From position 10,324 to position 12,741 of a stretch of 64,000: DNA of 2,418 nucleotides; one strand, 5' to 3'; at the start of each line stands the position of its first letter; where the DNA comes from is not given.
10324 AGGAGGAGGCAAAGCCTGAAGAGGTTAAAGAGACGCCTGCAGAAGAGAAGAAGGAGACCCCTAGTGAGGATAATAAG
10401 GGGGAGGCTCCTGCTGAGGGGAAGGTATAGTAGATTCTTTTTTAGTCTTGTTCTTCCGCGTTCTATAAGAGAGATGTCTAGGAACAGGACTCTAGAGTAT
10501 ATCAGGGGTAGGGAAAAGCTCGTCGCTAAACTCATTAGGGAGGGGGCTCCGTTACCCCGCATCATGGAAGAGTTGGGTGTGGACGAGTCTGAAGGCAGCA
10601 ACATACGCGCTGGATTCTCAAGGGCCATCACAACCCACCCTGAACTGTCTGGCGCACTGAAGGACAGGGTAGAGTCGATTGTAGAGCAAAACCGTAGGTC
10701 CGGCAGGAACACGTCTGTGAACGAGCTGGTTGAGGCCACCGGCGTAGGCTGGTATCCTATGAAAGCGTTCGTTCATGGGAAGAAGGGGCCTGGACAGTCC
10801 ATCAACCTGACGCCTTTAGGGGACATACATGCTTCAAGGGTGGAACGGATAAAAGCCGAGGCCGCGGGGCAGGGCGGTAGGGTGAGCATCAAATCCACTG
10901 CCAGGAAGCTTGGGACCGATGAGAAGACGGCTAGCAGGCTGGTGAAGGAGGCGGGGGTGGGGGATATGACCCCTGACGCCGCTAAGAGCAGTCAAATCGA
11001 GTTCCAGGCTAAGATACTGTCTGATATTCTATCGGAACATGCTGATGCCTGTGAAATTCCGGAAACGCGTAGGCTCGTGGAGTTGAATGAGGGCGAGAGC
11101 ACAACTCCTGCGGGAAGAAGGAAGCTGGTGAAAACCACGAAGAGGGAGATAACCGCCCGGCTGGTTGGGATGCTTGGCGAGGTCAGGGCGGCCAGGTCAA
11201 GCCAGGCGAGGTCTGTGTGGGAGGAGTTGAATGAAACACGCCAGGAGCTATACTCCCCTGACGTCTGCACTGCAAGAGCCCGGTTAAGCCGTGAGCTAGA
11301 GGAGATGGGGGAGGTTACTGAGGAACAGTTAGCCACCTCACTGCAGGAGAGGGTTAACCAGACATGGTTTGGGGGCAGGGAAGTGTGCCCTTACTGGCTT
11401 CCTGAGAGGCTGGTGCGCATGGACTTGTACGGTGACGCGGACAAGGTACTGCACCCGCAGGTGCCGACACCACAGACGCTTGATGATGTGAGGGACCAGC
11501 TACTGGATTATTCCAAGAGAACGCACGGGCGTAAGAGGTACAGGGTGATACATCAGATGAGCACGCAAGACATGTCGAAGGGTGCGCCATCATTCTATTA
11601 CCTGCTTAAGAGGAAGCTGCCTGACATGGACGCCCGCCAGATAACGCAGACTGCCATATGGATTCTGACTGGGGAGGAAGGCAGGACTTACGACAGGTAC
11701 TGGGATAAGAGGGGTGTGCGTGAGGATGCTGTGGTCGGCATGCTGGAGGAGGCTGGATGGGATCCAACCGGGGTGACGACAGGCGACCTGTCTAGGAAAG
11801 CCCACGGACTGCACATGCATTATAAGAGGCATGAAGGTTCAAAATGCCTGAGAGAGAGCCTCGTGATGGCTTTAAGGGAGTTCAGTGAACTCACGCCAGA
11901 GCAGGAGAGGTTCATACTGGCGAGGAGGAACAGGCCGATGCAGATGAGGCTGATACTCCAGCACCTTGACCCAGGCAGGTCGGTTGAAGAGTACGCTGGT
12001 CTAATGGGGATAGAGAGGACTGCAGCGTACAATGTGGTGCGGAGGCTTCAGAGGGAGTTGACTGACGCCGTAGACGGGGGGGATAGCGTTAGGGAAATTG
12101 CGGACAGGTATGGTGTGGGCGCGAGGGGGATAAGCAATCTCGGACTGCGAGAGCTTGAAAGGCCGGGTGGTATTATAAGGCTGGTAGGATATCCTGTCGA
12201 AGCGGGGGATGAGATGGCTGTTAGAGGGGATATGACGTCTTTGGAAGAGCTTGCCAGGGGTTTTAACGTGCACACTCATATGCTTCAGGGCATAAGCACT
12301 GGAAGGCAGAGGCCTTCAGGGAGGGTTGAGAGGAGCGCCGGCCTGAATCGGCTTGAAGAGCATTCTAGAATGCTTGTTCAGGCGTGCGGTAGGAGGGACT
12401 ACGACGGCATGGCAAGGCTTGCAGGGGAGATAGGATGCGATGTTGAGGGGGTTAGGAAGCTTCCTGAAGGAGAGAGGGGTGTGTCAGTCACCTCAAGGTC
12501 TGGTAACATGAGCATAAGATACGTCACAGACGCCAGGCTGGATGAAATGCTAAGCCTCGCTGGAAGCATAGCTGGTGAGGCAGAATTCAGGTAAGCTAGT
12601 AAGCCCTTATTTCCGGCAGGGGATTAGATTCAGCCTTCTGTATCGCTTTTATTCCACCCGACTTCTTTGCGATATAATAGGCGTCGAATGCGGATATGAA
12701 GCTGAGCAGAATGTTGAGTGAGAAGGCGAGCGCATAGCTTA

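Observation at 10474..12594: A 706-aa multi-HTH protein of unknown family sits where stalk protein P1/L12 is normally encoded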

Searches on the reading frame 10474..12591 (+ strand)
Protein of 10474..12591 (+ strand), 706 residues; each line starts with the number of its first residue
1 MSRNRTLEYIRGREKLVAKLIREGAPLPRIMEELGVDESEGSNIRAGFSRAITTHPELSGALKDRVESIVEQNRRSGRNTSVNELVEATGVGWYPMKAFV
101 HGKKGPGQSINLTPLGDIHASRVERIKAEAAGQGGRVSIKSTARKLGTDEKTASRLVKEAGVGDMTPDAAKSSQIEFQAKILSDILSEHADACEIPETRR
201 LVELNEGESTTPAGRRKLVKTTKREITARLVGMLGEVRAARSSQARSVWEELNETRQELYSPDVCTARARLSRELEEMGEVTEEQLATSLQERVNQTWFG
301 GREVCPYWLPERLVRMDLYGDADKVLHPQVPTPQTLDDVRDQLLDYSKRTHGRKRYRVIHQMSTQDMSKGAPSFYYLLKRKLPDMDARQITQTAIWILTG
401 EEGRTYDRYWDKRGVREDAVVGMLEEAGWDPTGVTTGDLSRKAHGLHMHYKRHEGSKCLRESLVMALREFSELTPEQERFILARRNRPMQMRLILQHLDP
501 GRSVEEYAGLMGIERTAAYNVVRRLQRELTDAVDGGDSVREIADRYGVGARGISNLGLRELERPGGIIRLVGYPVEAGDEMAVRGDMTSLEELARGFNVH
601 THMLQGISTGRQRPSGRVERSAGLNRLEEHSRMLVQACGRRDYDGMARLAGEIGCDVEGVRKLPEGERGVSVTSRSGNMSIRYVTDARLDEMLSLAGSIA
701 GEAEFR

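Call 4: search_protein_families(library=pfam, proteins=[window:10474-12591:+], max_evalue=10)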
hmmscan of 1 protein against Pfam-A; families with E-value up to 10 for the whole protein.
window:10474-12591:+ (706 aa): 8 families
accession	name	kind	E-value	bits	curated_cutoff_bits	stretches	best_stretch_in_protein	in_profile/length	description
PF13384.12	HTH_23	-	1.3e-07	31.7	24.6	1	16-39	9-32/50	Homeodomain-like domain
PF13518.12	HTH_28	-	2.3e-07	31.2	25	2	135-158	12-34/52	Helix-turn-helix domain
PF13551.12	HTH_29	-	0.00016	22.2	28.1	1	493-526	3-37/64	Winged helix-turn helix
PF01527.26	HTH_Tnp_1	-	0.0006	20.4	24.1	1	136-180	23-66/75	Transposase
PF13542.12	HTH_Tnp_ISL3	-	0.0096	15.8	27.4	1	136-159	27-49/51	Helix-turn-helix domain of transposase family ISL3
PF17448.7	YqaH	-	0.018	15.8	31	1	630-672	24-67/88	Uncharacterized YqaH-like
PF08341.16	TED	-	0.14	13.1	22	1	380-400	51-72/102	Thioester domain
PF00440.29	TetR_N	-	0.3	11.3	24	0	538-553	18-33/47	Bacterial regulatory proteins, tetR family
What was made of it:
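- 10825..10950 (+): HTH module 3 (aa 118-159; includes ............). Pfam HTH_28, 31.2 bits, with weaker HTH_Tnp_1 (call 4).
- On Sigma-70 region 4 / LuxR (GerE) HTH: No such hit for the window protein at E<=10 (call 4).
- On DDE transposase with N-terminal HTH (IS630/Tc1, IS3, ISL3): HTH_Tnp_1 and HTH_Tnp_ISL3 are below threshold (call 4).
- Checked: Pfam HTH_23 (aa 16-39, 31.7 bits) and HTH_28 (aa 135-158, 31.2 bits) pass their gathering scores (call 4).
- HTH_23 and HTH_28 pass their Pfam gathering scores (call 4).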

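Call 5: search_protein_families(library=ncbifam, proteins=[window:10474-12591:+], max_evalue=10)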
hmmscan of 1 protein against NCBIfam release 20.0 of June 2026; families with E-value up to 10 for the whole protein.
window:10474-12591:+ (706 aa): 2 families
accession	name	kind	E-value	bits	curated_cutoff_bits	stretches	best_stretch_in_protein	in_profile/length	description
TIGR01884.1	cas_HTH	subfamily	0.0015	17.9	60.2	1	133-159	154-179/202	CRISPR-associated CARF protein Csa3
TIGR03934.1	TQXA_dom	domain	0.037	14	30.4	1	381-400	20-39/42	TQXA domain-containing protein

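Call 6: search_protein_families(library=phrogs, proteins=[window:10474-12591:+], max_evalue=10)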
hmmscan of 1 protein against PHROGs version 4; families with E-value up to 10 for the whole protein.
window:10474-12591:+ (706 aa): 7 families
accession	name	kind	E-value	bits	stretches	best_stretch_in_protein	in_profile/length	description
phrog_11138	-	unknown function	0.0066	17.8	1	484-530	90-136/142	-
phrog_836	-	transcription regulation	0.0077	17.4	0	523-555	83-115/133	late transcriptional activator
phrog_59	-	DNA, RNA and nucleotide metabolism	0.027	14.8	1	516-618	227-322/423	HNH endonuclease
phrog_2159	-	DNA, RNA and nucleotide metabolism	0.37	11.1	1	6-40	162-196/365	ParB-like partition protein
phrog_5441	-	unknown function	0.67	11.1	1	397-415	27-45/53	-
phrog_664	-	DNA, RNA and nucleotide metabolism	0.7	10.7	1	532-555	96-119/210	DNA binding protein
phrog_5497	-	DNA, RNA and nucleotide metabolism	3.8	8.8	1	520-546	25-51/65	HTH DNA binding protein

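Call 7: find_homologous_proteins(query=window:10474-12591:+, max_evalue=0.001)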
Query window:10474-12591:+ (706 aa): 1 proteins with E <= 0.001 among 8000 candidates.
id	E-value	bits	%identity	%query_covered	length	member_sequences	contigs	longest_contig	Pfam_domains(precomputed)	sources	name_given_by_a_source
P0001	0.0e+0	1568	100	100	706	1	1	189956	PF13384.13,PF13518.13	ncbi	ncbi:MAG: hypothetical protein ABIH11_01120 [Candidatus Altiarchaeota archaeon]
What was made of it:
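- The word-indexed search of 5.8 billion clusters found only the protein itself (call 7).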

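Call 18: search_protein_representatives(protein=window:10474-12591:+)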
Query: 706 residues. Proteins with E-value up to 0.001 (for the whole library): 17; up to 1e-10: 10; up to 1e-30: 6. The best 17 are listed.
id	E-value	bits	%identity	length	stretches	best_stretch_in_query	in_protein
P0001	0.0e+00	1567.5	100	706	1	1-706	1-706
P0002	2.0e-139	482.6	42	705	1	14-706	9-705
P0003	3.1e-95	336.6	37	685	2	177-705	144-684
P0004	1.5e-66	241.9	34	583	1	210-706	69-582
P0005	1.0e-41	159.7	29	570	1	231-705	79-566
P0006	1.2e-34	136.5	29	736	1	11-704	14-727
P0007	3.1e-30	121.8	32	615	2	288-660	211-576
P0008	4.4e-28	114.7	31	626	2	301-647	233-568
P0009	1.2e-27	113.3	29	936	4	374-662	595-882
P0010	3.8e-16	75.3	31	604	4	45-232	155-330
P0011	1.1e-10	57.2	41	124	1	8-123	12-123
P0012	1.2e-10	57.1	25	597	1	251-611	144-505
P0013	4.7e-10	55.2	26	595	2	403-680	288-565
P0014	6.2e-09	51.4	28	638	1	311-557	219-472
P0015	1.4e-08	50.3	25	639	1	312-556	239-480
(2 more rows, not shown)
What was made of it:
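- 17 homolog clusters, six of them at E<=1e-30, several aligned over the full length (call 18).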

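Call 22: find_homologous_proteins(query=A1, max_evalue=0.001)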
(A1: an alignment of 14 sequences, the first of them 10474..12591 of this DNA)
Query A1 (14 sequences) (706 aa, profile of the alignment): 1 proteins with E <= 0.001 among 8000 candidates.
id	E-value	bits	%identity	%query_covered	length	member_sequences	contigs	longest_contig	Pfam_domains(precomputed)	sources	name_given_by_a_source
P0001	1.3e-225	769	100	100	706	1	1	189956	PF13384.13,PF13518.13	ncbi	ncbi:MAG: hypothetical protein ABIH11_01120 [Candidatus Altiarchaeota archaeon]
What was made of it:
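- Tried and rejected: With the protein and with the family alignment it found only the protein itself (calls 7, 22).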

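Call 23: list_cluster_members(proteins=[P0002, P0003, P0004, P0005, P0006, P0007, P0008, P0009, P0012, P0014])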
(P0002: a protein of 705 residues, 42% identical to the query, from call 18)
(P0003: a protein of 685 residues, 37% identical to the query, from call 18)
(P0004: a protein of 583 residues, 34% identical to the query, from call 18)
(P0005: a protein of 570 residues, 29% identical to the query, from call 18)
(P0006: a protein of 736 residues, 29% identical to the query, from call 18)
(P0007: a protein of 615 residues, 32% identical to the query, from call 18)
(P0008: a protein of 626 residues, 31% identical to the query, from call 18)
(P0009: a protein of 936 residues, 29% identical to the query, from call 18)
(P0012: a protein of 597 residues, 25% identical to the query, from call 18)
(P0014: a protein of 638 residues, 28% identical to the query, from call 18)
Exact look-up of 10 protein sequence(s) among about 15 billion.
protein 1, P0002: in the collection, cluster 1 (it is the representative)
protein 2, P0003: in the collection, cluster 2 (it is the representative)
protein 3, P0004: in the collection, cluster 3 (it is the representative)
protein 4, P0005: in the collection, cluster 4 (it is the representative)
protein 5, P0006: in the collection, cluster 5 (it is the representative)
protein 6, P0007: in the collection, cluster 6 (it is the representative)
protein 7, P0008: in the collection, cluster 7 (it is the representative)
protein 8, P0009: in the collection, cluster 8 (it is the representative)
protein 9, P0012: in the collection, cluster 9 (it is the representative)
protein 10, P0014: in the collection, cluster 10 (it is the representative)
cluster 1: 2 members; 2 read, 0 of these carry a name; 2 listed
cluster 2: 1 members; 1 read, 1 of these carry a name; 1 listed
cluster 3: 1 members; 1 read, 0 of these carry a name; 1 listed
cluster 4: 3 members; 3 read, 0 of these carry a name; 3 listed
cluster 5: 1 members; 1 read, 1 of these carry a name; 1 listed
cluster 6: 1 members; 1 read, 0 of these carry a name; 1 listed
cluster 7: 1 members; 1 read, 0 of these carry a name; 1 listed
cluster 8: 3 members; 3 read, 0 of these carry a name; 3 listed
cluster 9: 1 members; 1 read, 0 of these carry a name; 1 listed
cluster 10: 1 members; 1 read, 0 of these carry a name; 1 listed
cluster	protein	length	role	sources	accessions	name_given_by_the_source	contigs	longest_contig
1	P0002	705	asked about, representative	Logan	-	-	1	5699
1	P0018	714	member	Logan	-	-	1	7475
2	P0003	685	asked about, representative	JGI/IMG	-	hypothetical protein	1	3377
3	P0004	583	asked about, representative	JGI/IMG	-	-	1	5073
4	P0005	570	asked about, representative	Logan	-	-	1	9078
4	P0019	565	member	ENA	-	-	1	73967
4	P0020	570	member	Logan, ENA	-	-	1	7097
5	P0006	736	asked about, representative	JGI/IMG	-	hypothetical protein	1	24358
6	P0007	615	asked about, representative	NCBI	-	-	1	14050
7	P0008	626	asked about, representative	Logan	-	-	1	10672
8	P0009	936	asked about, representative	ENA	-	-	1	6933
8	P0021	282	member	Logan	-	-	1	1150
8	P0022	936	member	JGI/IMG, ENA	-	-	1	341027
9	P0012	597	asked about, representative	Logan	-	-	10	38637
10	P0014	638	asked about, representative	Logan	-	-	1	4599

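Call 25: find_encoding_contigs(protein=P0022, flank=10000, max_places=3)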
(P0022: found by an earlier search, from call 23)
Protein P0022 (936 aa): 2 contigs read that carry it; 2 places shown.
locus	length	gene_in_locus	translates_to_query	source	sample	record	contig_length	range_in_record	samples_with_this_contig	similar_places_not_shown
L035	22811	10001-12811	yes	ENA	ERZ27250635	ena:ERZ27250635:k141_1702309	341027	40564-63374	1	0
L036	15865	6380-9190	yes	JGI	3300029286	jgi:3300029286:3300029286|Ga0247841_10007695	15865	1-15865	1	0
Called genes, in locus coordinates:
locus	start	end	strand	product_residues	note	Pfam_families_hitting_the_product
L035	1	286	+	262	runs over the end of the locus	PF00300:His_Phos_1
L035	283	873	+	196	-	PF02676:TYW3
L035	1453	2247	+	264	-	PF02475:TRM5-TYW2_MTfase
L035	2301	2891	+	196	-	-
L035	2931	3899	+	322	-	PF00579:tRNA-synt_1b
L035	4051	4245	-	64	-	PF00313:CSD, PF08206:OB_RNB (weak)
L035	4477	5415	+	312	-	PF00586:AIRS, PF02769:AIRS_C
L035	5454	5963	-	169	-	-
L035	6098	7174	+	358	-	PF00266:Aminotran_5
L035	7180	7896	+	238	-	PF00254:FKBP_C, PF22199:FKBP26_IF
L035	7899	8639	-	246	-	-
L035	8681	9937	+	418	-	PF00919:UPF0004, PF04055:Radical_SAM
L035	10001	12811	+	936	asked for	-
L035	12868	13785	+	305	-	PF16285:DUF4931_N (weak), PF11969:DcpS_C (faint), PF01087:GalP_UDP_transf (weak), PF16268:DUF4921, PF01230:HIT (weak)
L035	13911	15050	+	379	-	PF08323:Glyco_transf_5, PF13439:Glyco_transf_4, PF13579:Glyco_trans_4_4, PF20706:GT4-conflict, PF00534:Glycos_transf_1, PF13524:Glyco_trans_1_2 (weak), PF13692:Glyco_trans_1_4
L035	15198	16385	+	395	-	PF03065:Glyco_hydro_57, PF01522:Polysacc_deac_1 (weak)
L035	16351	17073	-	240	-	PF19027:DUF5752 (faint)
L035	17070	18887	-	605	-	PF05693:Glycogen_syn, PF08323:Glyco_transf_5 (weak), PF00534:Glycos_transf_1 (weak), PF13692:Glyco_trans_1_4 (weak), PF20706:GT4-conflict (weak)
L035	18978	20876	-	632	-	PF12439:GDE_N, PF06202:GDE_C, PF17389:Bac_rhamnosid6H (weak), PF22422:MGH1-like_GH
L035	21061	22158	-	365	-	PF03463:eRF1_1, PF18854:baeRF_family10, PF03464:eRF1_2, PF18859:acVLRF1 (weak), PF03465:eRF1_3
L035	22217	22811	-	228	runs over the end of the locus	PF19027:DUF5752 (faint)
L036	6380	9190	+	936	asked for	-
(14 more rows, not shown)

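Call 27: find_encoding_contigs(protein=P0018, flank=10000, max_places=3)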
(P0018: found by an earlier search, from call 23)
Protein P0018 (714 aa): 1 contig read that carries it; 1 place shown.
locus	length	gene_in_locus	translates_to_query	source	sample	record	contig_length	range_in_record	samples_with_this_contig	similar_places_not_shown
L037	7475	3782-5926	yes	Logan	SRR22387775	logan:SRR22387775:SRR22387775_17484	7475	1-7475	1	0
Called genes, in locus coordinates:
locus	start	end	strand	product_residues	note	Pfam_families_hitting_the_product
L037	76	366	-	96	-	-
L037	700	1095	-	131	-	-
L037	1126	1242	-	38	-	-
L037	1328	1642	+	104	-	-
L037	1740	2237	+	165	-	-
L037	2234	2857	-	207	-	PF00702:Hydrolase, PF12710:HAD, PF13419:HAD_2 (faint), PF08282:Hydrolase_3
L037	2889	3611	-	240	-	PF09754:PAC2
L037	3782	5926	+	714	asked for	-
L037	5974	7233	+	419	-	PF00330:Aconitase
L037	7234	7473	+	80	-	?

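Call 28: find_encoding_contigs(protein=P0019, flank=10000, max_places=3)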
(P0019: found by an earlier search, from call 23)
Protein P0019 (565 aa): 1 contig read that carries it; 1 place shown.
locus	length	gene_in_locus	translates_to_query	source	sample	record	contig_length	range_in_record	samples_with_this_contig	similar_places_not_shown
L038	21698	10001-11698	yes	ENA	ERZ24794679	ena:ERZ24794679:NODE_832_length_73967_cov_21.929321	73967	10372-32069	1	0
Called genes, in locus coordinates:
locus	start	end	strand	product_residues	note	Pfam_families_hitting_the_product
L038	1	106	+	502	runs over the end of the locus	PF13231:PMT_2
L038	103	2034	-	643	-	PF00270:DEAD (weak), PF04851:ResIII, PF17757:UvrB_inter, PF27431:UvrB_3rd, PF00271:Helicase_C, PF12344:UvrB, PF02151:UVR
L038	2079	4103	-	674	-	-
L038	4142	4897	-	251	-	PF01135:PCMT, PF00398:RrnaAD (weak), PF13649:Methyltransf_25 (weak), PF13847:Methyltransf_31 (weak)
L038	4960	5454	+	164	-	-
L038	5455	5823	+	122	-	-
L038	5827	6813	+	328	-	PF00465:Fe-ADH, PF13685:Fe-ADH_2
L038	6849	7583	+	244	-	PF01884:PcrB, PF00977:His_biosynth, PF01207:Dus (weak)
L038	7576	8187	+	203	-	PF00117:GATase, PF01174:SNO (faint)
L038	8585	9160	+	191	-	-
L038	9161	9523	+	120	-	-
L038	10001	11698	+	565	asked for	-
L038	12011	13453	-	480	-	PF00884:Sulfatase, PF01663:Phosphodiest, PF16347:SGSH_C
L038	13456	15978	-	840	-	-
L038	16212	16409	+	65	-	PF00313:CSD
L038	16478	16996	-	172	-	PF12801:Fer4_5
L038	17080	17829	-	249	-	PF01061:ABC2_membrane, PF12698:ABC2_membrane_3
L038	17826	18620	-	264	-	PF13175:AAA_15 (faint), PF00005:ABC_tran, PF13304:AAA_21 (faint)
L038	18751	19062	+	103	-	-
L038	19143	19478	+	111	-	-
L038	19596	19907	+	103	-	-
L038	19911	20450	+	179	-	-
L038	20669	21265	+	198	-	PF00210:Ferritin, PF02915:Rubrerythrin, PF21349:RUBY_RBDX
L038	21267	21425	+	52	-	PF00301:Rubredoxin, PF21349:RUBY_RBDX (faint)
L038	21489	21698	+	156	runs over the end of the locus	PF01243:PNPOx_N, PF12900:Pyridox_ox_2 (faint)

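Call 29: find_encoding_contigs(protein=P0006, flank=10000, max_places=3)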
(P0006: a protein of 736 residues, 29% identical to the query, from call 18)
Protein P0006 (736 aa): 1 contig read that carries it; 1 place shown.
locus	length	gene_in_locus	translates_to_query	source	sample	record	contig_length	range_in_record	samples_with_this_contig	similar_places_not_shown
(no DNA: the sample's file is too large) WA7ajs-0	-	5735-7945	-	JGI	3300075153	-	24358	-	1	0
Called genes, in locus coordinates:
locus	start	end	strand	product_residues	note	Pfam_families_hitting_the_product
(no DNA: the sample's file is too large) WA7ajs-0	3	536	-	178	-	?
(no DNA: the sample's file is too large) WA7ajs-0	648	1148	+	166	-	-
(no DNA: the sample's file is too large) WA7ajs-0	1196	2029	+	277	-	PF02424:ApbE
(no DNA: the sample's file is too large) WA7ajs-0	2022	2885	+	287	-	PF01794:Ferric_reduct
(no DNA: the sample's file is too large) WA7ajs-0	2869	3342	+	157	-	-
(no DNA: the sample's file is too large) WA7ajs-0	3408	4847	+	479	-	PF02366:PMT (faint), PF13231:PMT_2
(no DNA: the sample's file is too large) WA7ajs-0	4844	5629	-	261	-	PF00696:AA_kinase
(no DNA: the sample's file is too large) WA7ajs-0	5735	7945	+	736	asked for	-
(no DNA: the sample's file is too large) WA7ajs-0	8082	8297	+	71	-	PF15919:HicB_lk_antitox (weak)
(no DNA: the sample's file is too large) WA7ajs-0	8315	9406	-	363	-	PF12679:ABC2_membrane_2, PF12698:ABC2_membrane_3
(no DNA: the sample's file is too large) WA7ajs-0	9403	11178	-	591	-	-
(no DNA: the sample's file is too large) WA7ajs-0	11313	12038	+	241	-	PF00005:ABC_tran, PF13304:AAA_21 (weak)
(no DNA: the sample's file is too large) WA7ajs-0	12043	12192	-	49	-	-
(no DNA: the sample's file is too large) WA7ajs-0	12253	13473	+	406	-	PF18884:TSP3_bac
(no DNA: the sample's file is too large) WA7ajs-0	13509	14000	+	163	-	PF00149:Metallophos, PF12850:Metallophos_2, PF14582:Metallophos_3 (faint)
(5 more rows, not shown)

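Call 31: find_encoding_contigs(protein=P0012, flank=10000, max_places=4)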
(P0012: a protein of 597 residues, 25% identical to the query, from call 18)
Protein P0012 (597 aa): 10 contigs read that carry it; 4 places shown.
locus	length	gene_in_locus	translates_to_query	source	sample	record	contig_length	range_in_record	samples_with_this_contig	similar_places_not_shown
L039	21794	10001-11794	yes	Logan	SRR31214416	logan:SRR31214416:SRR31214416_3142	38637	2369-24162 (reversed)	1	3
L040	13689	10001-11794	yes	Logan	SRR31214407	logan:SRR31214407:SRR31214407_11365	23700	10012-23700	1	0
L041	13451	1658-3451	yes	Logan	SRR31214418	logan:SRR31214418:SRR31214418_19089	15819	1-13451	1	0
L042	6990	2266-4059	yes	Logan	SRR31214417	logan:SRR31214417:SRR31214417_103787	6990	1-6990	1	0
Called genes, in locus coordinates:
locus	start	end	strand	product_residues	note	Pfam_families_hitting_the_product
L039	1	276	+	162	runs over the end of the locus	PF02130:YbeY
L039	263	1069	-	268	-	PF03741:TerC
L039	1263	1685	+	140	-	PF00903:Glyoxalase, PF13468:Glyoxalase_3 (weak), PF13669:Glyoxalase_4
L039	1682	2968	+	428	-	PF14821:Thr_synth_N, PF00291:PALP, PF24857:THR4_C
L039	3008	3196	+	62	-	-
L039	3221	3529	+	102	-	-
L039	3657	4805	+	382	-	PF01053:Cys_Met_Meta_PP, PF00155:Aminotran_1_2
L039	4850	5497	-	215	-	-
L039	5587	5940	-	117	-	-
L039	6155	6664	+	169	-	-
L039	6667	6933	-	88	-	-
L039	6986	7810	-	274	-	-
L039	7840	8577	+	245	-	PF01209:Ubie_methyltran, PF13489:Methyltransf_23 (weak), PF13847:Methyltransf_31, PF08241:Methyltransf_11, PF08242:Methyltransf_12 (weak), PF13649:Methyltransf_25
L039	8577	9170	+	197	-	PF02441:Flavoprotein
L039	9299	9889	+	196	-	PF12728:HTH_17 (weak)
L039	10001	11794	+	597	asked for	-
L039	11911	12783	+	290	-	PF01040:UbiA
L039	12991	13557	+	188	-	-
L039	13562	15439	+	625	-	PF00501:AMP-binding, PF23562:AMP-binding_C_3 (weak)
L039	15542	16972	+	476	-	PF00390:malic, PF03949:Malic_M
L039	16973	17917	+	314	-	PF01699:Na_Ca_ex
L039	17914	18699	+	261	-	PF02673:BacA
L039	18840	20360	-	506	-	PF01225:Mur_ligase, PF08245:Mur_ligase_M, PF02875:Mur_ligase_C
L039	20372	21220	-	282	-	PF01678:DAP_epimerase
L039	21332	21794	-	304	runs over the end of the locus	PF00413:Peptidase_M10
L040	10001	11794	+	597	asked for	-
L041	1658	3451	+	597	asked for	-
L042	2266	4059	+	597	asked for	-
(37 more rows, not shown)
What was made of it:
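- On DDE transposase with N-terminal HTH (IS630/Tc1, IS3, ISL3): P0012 has the same context on 10 contigs (call 31).
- Its distribution is very sparse and patchy, possibly including a bacterial-looking contig, L039, with Mur ligase, DapF, YbeY and BacA (call 31).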

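Call 32: find_encoding_contigs(protein=P0007, flank=10000, max_places=2)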
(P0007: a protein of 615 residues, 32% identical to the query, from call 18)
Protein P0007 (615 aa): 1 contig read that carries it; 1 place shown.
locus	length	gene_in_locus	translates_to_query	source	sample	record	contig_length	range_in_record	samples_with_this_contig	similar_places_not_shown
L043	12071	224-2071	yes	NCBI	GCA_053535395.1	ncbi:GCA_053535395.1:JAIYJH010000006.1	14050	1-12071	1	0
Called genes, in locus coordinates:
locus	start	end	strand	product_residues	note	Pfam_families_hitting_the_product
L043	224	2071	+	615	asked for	-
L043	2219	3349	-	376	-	PF00149:Metallophos, PF12850:Metallophos_2 (weak)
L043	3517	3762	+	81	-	-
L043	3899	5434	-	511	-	PF00391:PEP-utilizers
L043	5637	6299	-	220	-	PF04967:HTH_10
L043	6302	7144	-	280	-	-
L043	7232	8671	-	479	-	PF00391:PEP-utilizers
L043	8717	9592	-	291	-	PF04967:HTH_10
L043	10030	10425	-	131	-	PF08827:DUF1805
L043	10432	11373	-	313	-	PF01326:PPDK_N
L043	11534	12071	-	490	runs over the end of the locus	PF00391:PEP-utilizers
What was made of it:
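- The other homologs are in contexts unrelated to translation (calls 25, 28, 29, 31, 32).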
